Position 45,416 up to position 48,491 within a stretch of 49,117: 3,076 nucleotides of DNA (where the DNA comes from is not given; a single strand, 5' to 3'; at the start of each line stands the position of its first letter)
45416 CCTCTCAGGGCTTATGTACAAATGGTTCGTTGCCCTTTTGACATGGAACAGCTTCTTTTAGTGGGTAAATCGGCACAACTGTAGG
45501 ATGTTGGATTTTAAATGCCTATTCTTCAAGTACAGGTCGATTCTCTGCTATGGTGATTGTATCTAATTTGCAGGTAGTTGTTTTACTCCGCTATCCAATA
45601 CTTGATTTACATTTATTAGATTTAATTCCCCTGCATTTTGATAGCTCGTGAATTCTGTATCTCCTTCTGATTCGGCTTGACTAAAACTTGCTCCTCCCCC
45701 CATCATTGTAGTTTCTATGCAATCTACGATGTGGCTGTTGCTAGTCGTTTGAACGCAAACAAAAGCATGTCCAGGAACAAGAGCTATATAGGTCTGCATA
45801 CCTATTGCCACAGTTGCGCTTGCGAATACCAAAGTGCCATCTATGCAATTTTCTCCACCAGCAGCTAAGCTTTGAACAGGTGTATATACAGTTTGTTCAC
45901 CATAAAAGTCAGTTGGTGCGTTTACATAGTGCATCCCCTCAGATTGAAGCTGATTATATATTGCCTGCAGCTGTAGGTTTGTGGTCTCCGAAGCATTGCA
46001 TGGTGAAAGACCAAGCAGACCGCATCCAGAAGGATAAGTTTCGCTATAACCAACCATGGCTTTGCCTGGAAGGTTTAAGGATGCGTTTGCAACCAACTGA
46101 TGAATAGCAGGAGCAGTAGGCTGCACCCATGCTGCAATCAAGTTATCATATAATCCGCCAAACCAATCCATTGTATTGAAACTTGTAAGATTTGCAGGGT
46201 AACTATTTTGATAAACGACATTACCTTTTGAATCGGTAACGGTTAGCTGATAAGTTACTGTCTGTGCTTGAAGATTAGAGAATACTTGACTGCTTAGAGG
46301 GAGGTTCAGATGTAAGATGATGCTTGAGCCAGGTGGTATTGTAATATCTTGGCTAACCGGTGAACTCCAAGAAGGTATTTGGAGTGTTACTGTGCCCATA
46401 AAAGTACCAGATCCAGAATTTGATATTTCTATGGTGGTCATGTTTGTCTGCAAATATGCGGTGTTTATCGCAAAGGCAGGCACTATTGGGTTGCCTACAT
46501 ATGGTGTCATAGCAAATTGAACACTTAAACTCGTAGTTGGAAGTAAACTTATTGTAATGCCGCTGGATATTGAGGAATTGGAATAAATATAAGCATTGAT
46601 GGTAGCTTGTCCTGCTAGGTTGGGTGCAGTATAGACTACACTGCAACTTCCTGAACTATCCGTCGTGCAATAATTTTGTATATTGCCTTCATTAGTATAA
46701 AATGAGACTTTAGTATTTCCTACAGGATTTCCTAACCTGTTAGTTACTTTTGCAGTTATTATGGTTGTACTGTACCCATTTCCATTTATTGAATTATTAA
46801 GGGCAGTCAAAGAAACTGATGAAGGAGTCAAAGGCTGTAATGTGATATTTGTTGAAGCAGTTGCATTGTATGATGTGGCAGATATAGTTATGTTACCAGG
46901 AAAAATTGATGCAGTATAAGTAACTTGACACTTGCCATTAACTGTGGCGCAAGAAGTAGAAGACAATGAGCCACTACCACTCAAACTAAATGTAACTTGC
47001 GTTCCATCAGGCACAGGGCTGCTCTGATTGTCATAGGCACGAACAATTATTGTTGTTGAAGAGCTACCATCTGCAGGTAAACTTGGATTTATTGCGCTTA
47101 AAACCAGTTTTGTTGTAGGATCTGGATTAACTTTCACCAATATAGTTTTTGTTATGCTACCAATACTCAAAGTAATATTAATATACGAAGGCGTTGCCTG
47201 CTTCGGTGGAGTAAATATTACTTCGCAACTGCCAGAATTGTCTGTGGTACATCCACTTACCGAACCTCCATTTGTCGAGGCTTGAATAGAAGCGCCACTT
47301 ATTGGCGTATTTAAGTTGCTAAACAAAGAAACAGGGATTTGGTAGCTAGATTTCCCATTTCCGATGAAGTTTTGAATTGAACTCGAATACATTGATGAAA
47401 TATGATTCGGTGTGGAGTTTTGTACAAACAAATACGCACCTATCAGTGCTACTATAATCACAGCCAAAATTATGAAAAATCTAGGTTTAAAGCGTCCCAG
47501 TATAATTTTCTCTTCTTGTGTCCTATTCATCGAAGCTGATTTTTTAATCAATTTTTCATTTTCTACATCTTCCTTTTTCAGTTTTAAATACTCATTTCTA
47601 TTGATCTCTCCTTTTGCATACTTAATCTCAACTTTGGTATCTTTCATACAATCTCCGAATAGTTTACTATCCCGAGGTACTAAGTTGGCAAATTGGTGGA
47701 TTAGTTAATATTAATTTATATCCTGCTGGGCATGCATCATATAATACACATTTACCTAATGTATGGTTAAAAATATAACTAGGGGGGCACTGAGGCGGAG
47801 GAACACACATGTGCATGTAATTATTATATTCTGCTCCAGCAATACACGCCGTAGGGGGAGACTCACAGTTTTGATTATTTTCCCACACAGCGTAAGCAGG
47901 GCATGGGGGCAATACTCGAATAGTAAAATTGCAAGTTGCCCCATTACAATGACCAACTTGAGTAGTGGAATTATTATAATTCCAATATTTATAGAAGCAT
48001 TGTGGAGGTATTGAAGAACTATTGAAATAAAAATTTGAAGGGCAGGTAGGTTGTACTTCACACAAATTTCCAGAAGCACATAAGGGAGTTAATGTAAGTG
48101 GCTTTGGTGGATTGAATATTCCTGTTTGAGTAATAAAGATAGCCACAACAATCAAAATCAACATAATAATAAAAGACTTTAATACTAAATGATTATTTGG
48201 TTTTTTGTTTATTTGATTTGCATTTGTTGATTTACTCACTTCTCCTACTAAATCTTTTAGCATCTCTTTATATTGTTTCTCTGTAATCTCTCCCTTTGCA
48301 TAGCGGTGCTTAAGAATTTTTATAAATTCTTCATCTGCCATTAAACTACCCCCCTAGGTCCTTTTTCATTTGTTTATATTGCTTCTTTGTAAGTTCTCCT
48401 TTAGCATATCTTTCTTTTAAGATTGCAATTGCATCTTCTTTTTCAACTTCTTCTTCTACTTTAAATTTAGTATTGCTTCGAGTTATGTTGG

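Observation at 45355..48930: Three-gene operon of membrane proteins that each carry a cytoplasmic SHOCT module fused to a different extracellular domain, in an AT-rich segment abutting tRNA-Thr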

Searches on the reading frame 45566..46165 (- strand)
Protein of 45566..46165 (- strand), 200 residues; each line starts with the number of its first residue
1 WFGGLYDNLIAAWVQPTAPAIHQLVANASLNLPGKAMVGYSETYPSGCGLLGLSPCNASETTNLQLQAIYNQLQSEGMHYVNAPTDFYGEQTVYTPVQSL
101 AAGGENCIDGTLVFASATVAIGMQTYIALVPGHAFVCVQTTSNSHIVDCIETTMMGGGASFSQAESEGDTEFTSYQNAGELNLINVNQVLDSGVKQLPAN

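Call 48: search_solved_structures(query=A3, max_evalue=10, show_alignments=3)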
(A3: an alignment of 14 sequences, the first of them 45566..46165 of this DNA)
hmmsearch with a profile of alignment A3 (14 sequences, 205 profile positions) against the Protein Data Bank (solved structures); distinct sequences matched with E-value up to 10: 0.

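Call 56: predict_structure(alignment_id=A4)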
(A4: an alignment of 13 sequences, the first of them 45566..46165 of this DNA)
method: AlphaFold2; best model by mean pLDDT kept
length: 200 residues; sequences in the alignment: 13
mean_pLDDT: 85.1   pTM: 0.86
mean pLDDT of the five models: 85.1, 84.3, 83.1, 83.1, 80.5
residues with pLDDT >= 90: 98; 70-90: 75; 50-70: 24; < 50: 3
segments of 3 or more residues with pLDDT < 50: 1-3
pLDDT, mean of each block of 10 residues (from residue 1): 61 93 96 89 75 80 94 86 59 87 84 95 94 89 89 73 92 93 92 80
secondary structure, 60 per line:
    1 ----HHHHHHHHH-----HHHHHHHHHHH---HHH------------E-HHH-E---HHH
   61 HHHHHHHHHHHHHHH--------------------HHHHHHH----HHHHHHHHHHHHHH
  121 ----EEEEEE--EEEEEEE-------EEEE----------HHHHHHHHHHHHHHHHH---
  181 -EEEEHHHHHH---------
elements in order: H5-13 H19-29 H58-75 H96-102 H107-120 E125-130 E133-139 E147-150 H161-177 E182-185 H186-191
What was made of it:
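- On Transglutaminase-like superfamily (papain-like fold): In the AF2 model (pLDDT 85.1) Cys107 opens helix 107-120, His133 opens strand 133-139 and Glu151 directly follows strand 147-150 (call 56).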

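Call 59: fold_search(model_id=the predicted structure, library=pdb)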
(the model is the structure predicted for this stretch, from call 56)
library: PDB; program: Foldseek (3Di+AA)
matches with E <= 10: 240; with E <= 0.001: 1
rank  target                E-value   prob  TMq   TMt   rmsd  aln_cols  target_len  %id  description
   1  9y6s_8G               6.0e-04  1.00  0.35  0.13   5.5       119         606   16  96-nm repeat of the Leishmania tarentolae doublet microtubule (released 2025-12-17)
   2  8ebw_H                2.0e-03  0.99  0.33  0.15   6.2       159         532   15  Initial DNA-lesion (AP) binding by XPC and TFIIH complex2 (released 2023-04-19)
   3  9e5c_1m               4.2e-03  1.00  0.37  0.16   3.3        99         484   17  Cryo-EM structure of 96 nm repeat of microtubule doublet from T. brucei flagellum (released 2025-03-12)
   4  8ig0_A                4.5e-03  0.99  0.43  0.21   7.2       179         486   11  Crystal structure of menin in complex with DS-1594b (released 2023-03-22)
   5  8ebv_H                7.1e-03  0.96  0.34  0.16   6.1       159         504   16  Initial DNA-lesion (AP) binding by XPC and TFIIH complex 1 (released 2023-04-19)
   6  4fgq_A                1.1e-02  0.94  0.32  0.35  10.2       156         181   15  Legionella pneumophila LapG (released 2012-06-20)
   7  8ebs_H                1.1e-02  0.94  0.34  0.16   6.1       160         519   15  Initial DNA-lesion (Cy5) binding by XPC and TFIIH (released 2023-04-19)
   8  6ug1_A                1.4e-02  0.98  0.43  0.21   5.5       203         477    7  Sequence impact in DNA duplex opening by the Rad4/XPC nucleotide excision repair complex (released 2021-03-31)
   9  8z4f_A                1.6e-02  0.97  0.35  0.25   6.0       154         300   15  Pseudomurein Endoisopeptidases PeiP (released 2024-10-30)
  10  4fgp_A                1.7e-02  0.97  0.32  0.34   8.2       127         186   16  Legionella pneumophila LapG (EGTA-treated) (released 2012-06-20)
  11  3esw_A                1.8e-02  1.00  0.37  0.23   6.9       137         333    7  Complex of yeast PNGase with GlcNAc2-IAc. (released 2008-11-11)
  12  3u85_A                1.9e-02  0.97  0.44  0.21   7.0       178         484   12  Crystal structure of human menin in complex with MLL1 (released 2012-02-15)
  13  9pcp_H                2.0e-02  0.96  0.36  0.17   6.0       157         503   15  NER dual incision complex - NoG (released 2026-04-01)
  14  4fgp_B                2.1e-02  0.99  0.38  0.40   4.5       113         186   17  Legionella pneumophila LapG (EGTA-treated) (released 2012-06-20)
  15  3u88_A                2.4e-02  0.97  0.44  0.22   7.3       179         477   11  Crystal structure of human menin in complex with MLL1 and LEDGF (released 2012-02-15)
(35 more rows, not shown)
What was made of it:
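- On Transglutaminase-like superfamily (papain-like fold): Foldseek hits XPC/Rad4, LapG, PeiP/PeiW, PNGase, menin, TglA and CPR-C4, all weak (E 2e-3 to 7e-2; call 59).
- Closest known: Transglutaminase-like cysteine proteases/isopeptidases: LapG. Same: Several of these enzymes are extracytoplasmic and act on envelope proteins or polymers (calls 56, 59).
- Checked: The transglutaminase-like fold is confirmed at fold level (calls 56, 59).
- Foldseek returns a consistent set of transglutaminase-fold proteins, including the adhesin-releasing protease LapG and the pseudomurein endoisopeptidases PeiP/PeiW (call 59).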

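Call 61: search_protein_representatives(alignment_id=A4)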
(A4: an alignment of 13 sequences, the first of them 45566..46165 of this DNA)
Query: 13 sequences, 201 profile positions. Proteins with E-value up to 0.001 (for the whole library): 5314; up to 1e-10: 2486; up to 1e-30: 330. The best 150 are listed.
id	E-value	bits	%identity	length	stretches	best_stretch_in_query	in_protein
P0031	2.4e-96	337.6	-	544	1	8-200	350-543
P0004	1.5e-94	331.7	-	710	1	4-201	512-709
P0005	2.6e-84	298.3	-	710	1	1-200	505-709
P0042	1.6e-77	276.1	-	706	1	9-198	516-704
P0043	8.9e-74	263.9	-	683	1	5-200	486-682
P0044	5.5e-69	248.3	-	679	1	4-198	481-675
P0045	1.6e-68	246.7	-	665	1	7-201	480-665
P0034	1.5e-63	230.5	-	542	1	6-201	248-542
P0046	1.0e-54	201.7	-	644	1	8-201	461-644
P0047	1.5e-53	197.8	-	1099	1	8-193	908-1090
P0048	2.1e-49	184.3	-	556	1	7-201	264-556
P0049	1.4e-48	181.7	-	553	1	7-196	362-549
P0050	2.7e-48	180.8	-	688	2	7-174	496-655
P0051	7.6e-47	176.0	-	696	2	9-178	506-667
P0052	5.7e-46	173.1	-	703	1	8-201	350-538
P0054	1.3e-45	172.0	-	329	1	5-183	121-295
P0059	1.7e-44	168.4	-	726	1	9-201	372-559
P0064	1.0e-43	165.8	-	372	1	8-184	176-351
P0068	1.6e-43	165.1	-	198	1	4-182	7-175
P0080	5.6e-42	160.1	-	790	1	12-201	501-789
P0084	2.2e-41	158.2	-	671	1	7-195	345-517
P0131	5.0e-38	147.2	-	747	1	8-182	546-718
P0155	3.2e-37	144.6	-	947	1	3-196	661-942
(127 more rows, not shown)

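Call 62: search_protein_families(library=pfam, proteins=[P0047, P0052, P0054, P0059, P0064, P0080, P0084, P0131, P0155, P0068], max_evalue=0.01)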
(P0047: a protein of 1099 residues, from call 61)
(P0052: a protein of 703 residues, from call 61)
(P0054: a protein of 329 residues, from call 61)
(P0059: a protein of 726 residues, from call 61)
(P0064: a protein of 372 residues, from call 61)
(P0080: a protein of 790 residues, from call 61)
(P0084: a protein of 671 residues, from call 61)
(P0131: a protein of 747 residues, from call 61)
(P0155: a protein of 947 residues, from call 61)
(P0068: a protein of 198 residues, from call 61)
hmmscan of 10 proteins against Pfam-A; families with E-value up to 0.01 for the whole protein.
P0047 (1099 aa): 4 families
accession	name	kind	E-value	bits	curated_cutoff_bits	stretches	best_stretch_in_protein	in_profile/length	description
PF02369.22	Big_1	-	4.8e-33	113.6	34.9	3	468-525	5-64/93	Bacterial Ig-like domain (group 1)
PF09134.16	Invasin_D3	-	6.9e-17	62.2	33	2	467-523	7-63/98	Invasin, domain 3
PF18565.7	Glyco_hydro2_C5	-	0.00017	21.8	32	0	467-501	3-39/103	Glycoside hydrolase family 2 C-terminal domain 5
PF13205.12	Big_5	-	0.0059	17.7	23.6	0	380-455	22-95/105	Bacterial Ig-like domain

P0052 (703 aa): 1 family
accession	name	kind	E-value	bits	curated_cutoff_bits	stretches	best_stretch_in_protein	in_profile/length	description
PF00526.23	Dicty_CTDC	-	0.0019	18.4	27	1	147-169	1-21/24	Dictyostelium (slime mold) repeat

P0054 (329 aa): 0 families

P0059 (726 aa): 2 families
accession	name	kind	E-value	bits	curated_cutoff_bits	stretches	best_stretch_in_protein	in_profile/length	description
PF01841.26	Transglut_core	-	0.00014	22.5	23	1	437-490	22-76/108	Transglutaminase-like superfamily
PF00526.23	Dicty_CTDC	-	0.0093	16.2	27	1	168-191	1-22/24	Dictyostelium (slime mold) repeat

P0064 (372 aa): 0 families

P0080 (790 aa): 0 families

P0084 (671 aa): 3 families
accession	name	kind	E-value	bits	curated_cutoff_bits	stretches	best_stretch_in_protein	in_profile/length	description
PF00526.23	Dicty_CTDC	-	9.8e-06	25.7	27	1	147-171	1-23/24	Dictyostelium (slime mold) repeat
PF07705.17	CARDB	-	0.0036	17.9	22.7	0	250-304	17-72/101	CARDB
PF04473.18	DUF553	-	0.0055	16.6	20.5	1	412-465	43-103/140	Transglutaminase-like domain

P0131 (747 aa): 4 families
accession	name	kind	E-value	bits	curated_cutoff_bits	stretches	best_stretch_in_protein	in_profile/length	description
PF14516.12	AAA_35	-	6.1e-07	29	27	1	42-333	37-326/331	AAA-like domain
PF13191.12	AAA_16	-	1.5e-06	29.3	32.6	1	17-150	2-158/167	AAA ATPase domain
PF13401.12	AAA_22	-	2.2e-05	25.2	27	1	39-178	8-128/130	AAA domain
PF01637.24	ATPase_2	-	0.0011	19.2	33.2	1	17-62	1-45/225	ATPase domain predominantly from Archaea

P0155 (947 aa): 1 family
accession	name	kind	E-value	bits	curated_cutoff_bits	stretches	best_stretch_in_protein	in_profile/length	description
PF00526.23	Dicty_CTDC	-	2.9e-63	209.6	27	11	445-466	1-22/24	Dictyostelium (slime mold) repeat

P0068 (198 aa): 0 families
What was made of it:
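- On Transglutaminase-like superfamily (papain-like fold): Only sub-threshold hits were found in two distant family members: P0059 to Transglut_core at 22.5 bits (cut-off 23) and P0084 to DUF553 at E 5.5e-3 (call 62).
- Family members give sub-threshold hits to Transglut_core and DUF553 (call 62). One family member fuses the domain to a STAND-type AAA NTPase (P0131; calls 61, 62).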

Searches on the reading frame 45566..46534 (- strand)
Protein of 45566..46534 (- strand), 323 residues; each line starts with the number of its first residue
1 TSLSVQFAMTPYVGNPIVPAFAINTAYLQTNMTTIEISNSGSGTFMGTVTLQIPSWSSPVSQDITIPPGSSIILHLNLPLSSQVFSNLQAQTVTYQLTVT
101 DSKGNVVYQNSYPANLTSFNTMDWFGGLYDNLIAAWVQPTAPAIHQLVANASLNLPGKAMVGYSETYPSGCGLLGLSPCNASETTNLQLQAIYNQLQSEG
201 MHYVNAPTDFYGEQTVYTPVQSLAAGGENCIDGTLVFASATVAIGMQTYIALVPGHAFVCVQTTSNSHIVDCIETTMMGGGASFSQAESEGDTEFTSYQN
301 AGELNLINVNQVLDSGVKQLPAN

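Call 26: find_homologous_proteins(query=window:45566-46534:-)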
Query window:45566-46534:- (323 aa): 5 proteins with E <= 0.001 among 1444 candidates.
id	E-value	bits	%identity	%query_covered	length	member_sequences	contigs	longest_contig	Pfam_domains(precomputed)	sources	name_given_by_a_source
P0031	5.1e-123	428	62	99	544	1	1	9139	PF02369.23,PF09134.17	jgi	jgi:hypothetical protein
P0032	2.7e-122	426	62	99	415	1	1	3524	PF02369.23,PF09134.17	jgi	-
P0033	1.4e-117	410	60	99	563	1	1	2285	PF02369.23,PF09134.17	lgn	-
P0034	9.4e-30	122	38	43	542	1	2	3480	-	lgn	-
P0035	7.9e-9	53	29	84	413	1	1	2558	-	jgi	jgi:hypothetical protein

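Call 41: predict_structure(alignment_id=A2)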
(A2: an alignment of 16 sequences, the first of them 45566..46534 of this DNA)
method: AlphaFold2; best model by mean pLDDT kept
length: 323 residues; sequences in the alignment: 16
mean_pLDDT: 81.7   pTM: 0.71
mean pLDDT of the five models: 81.7, 81.0, 80.0, 76.3, 72.3
residues with pLDDT >= 90: 133; 70-90: 117; 50-70: 63; < 50: 10
segments of 3 or more residues with pLDDT < 50: 12-17
pLDDT, mean of each block of 10 residues (from residue 1): 82 49 54 89 95 89 96 87 61 90 95 73 62 82 92 85 74 69 90 92 65 70 82 92 94 89 88 88 92 95 91 72 55
secondary structure, 60 per line:
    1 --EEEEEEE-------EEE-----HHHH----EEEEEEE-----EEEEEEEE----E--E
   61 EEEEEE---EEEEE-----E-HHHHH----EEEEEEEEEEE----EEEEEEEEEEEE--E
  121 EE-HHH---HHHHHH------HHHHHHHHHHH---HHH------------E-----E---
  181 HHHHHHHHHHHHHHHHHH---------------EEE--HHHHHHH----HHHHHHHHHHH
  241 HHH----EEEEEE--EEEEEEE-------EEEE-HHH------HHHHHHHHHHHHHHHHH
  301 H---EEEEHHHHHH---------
elements in order: E3-9 E17-19 H25-28 E33-39 E45-52 E60-66 E70-74 H82-86 E91-101 E106-117 E120-122 H130-135 H142-152 H181-198 E214-216 H219-225 H230-243 E248-253 E256-262 E270-273 H284-301 E305-308 H309-314
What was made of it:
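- AF2 models with pLDDT 82 and 85 (calls 41, 56).
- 46166..46534 (-): gC residues 372-494, a fourth β-sandwich domain. AlphaFold2 model, all-β for residues 1-122 of the model (call 41).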

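Call 45: fold_search(model_id=the predicted structure, library=pdb)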
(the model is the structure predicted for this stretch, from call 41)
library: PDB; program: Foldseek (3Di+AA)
matches with E <= 10: 1621; with E <= 0.001: 6
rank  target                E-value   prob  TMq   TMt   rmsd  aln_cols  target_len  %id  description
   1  3vmp                  1.7e-04  0.99  0.22  0.12  16.1       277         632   11  Crystal structure of dextranase from Streptococcus mutans in complex with 4,5-epoxypentyl alpha-D-glucopyranoside (released 2012-02-15)
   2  2xwx_A                3.0e-04  1.00  0.21  0.18   5.5       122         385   15  Vibrio cholerae colonization factor GbpA crystal structure (released 2011-11-16)
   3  3vmn                  5.4e-04  0.96  0.22  0.12  16.4       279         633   10  Crystal structure of dextranase from Streptococcus mutans (released 2012-02-15)
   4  2r39                  6.0e-04  1.00  0.22  0.57   5.4       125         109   11  Crystal structure of FixG-related protein from Vibrio parahaemolyticus (released 2007-09-11)
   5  3vmo_A                6.0e-04  0.93  0.21  0.11  16.6       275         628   10  Crystal structure of dextranase from Streptococcus mutans in complex with isomaltotriose (released 2012-02-15)
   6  8rjc_5                6.8e-04  1.00  0.25  0.42   5.0       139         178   12  Structure of the rabbit 80S ribosome stalled on a 2-TMD rhodopsin intermediate in complex with Sec61-TRAP, open confor (released 2024-01-24)
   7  8tr9                  1.0e-03  1.00  0.24  0.12   4.0       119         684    9  Cryo-EM structure of transglutaminase 2 bound to GDP (released 2024-07-31)
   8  8b5l_q                1.0e-03  1.00  0.25  0.47   4.6       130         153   10  Cryo-EM structure of ribosome-Sec61-TRAP (TRanslocon Associated Protein) translocon complex (released 2023-03-01)
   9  2x09_A                1.0e-03  0.99  0.24  0.10  19.1       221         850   10  Inhibition of the exo-beta-D-glucosaminidase CsxA by a glucosamine- configured castanospermine and an amino-australine (released 2010-02-09)
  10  2x05_A                1.2e-03  0.92  0.19  0.08  18.7       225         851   10  Inhibition of the exo-beta-D-glucosaminidase CsxA by a glucosamine- configured castanospermine and an amino-australine (released 2009-12-15)
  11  1l9n_A                1.2e-03  1.00  0.24  0.12   3.9       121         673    8  Three-dimensional structure of the human transglutaminase 3 enzyme: binding of calcium ions change structure for activ (released 2002-05-29)
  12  8u01                  1.2e-03  1.00  0.26  0.10  12.1       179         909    9  Crystal Structure of the Glycoside Hydrolase Family 2 TIM Barrel-domain Containing Protein from Phocaeicola plebeius (released 2023-09-27)
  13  2vzv_A                1.4e-03  0.99  0.22  0.09  18.0       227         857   10  Substrate Complex of Amycolatopsis orientalis exo-chitosanase CsxA E541A with chitosan (released 2008-10-14)
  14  4i8d_B                1.6e-03  0.98  0.18  0.10   7.3       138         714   16  Crystal Structure of Beta-D-glucoside glucohydrolase from Trichoderma reesei (released 2012-12-19)
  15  6kzb_B                1.8e-03  1.00  0.24  0.12   4.0       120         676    8  Transglutaminase2 complexed with calcium (released 2020-12-09)
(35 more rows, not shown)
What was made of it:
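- Tried and rejected: It was dominated by the β-sandwich, so I re-modelled residues 495-694 alone (calls 45, 56, 59).
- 46166..46534 (-): Foldseek hits to β-sandwich domains: GbpA, the FixG-related protein 2r39, and the β-sandwich domains of transglutaminases (call 45).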

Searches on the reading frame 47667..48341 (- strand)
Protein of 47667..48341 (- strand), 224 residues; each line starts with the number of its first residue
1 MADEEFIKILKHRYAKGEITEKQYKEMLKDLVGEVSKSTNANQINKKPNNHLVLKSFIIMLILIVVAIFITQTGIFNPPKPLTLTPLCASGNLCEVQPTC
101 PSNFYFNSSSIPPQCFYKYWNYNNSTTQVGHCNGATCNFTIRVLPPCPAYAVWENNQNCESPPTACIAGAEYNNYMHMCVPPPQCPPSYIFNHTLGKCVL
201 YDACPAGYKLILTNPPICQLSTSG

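Call 4: search_protein_families(library=pfam, proteins=[window:47667-48341:-], max_evalue=1)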
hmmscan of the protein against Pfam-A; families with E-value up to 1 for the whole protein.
window:47667-48341:- (224 aa): 6 families
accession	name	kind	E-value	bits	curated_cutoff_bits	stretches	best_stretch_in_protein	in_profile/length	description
PF09851.14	SHOCT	-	1.7e-05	24.8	27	1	7-31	3-27/28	Short C-terminal domain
PF17555.7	TssN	-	0.0022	17.9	30.3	1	42-127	81-164/274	Type VI secretion system, TssN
PF20443.3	LAP1_N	-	0.15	12.1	25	1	32-70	199-237/239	Lamina-associated polypeptide 1, N-terminal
PF06198.16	DUF999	-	0.19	12.2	25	1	6-68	37-101/143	Protein of unknown function (DUF999)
PF20185.3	DUF6548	-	0.2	11.9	27.3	1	23-71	111-160/164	Family of unknown function (DUF6548)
PF01607.29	CBM_14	-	0.43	11.2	22.1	1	184-200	30-46/53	Chitin binding Peritrophin-A domain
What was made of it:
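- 47667..48341 (-): gB, 224 aa. It is a type-II membrane protein. Layout: N-terminal SHOCT (residues 5-33; 48243-48329), TM segment (residues 52-74; 48120-48188), then an ectodomain with 14 Cys and 5 sequons (residues ~80-224). Pfam SHOCT 24.8 bits, E 1.7e-5 (call 4).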

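Call 5: search_protein_families(library=ncbifam, proteins=[window:47667-48341:-], max_evalue=1)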
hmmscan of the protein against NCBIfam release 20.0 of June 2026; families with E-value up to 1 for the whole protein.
window:47667-48341:- (224 aa): 1 family
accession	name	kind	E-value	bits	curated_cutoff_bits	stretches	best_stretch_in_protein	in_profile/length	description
NF045846.1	MSC0882_dom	subfamily_domain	0.0082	15.3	60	1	19-71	182-237/244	MSC_0882 family membrane protein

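Call 8: search_protein_families(library=padloc, proteins=[window:47667-48341:-], max_evalue=1)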
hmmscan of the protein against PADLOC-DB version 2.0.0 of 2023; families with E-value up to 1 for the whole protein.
window:47667-48341:- (224 aa): 0 families

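Call 91: search_solved_structures(query=A5, max_evalue=1)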
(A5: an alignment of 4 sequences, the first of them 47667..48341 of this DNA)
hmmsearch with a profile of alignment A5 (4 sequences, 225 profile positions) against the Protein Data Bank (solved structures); distinct sequences matched with E-value up to 1: 1.
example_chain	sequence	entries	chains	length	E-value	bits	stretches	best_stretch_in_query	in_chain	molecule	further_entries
1dqc_A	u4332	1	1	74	0.71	12.6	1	148-188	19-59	TACHYCITIN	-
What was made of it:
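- Tried and rejected: I treat both as at most a faint hint of a chitin-binding-like Cys knot (calls 4, 91).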

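Call 92: search_protein_families(library=phrogs, proteins=[window:47667-48341:-], max_evalue=0.01)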
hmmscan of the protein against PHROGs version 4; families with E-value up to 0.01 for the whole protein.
window:47667-48341:- (224 aa): 0 families
